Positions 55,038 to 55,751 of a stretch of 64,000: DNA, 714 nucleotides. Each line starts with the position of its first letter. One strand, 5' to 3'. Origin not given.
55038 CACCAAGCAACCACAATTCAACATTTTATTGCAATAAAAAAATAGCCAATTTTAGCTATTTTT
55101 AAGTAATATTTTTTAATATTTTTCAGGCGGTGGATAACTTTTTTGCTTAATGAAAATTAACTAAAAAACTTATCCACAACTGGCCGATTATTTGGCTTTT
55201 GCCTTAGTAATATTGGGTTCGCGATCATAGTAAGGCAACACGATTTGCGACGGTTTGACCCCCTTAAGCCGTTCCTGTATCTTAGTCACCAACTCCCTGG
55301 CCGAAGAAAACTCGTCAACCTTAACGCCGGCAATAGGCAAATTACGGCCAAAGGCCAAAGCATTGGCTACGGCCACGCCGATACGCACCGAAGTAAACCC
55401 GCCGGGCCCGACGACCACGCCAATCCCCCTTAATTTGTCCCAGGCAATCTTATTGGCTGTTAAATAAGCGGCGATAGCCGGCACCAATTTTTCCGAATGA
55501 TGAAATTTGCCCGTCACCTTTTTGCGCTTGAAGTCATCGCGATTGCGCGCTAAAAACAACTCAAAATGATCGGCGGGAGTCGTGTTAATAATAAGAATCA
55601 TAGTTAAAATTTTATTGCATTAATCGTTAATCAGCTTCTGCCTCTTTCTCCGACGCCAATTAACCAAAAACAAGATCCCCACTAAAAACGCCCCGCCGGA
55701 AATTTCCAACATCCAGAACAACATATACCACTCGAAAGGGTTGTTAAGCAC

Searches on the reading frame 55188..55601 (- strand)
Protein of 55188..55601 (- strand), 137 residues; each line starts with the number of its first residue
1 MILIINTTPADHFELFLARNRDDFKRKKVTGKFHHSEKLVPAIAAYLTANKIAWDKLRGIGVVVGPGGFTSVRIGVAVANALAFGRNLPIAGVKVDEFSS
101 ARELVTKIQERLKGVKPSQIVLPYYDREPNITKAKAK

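Call 46: search_protein_families(library=pfam, proteins=[window:55188-55601:-], max_evalue=0.001)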
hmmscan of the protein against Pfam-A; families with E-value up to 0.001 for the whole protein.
window:55188-55601:- (137 aa): 1 family
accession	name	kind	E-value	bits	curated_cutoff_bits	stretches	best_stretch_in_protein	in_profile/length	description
PF00814.31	TsaD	-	9.6e-15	55.4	24.8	1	34-94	28-88/264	tRNA N6-adenosine threonylcarbamoyltransferase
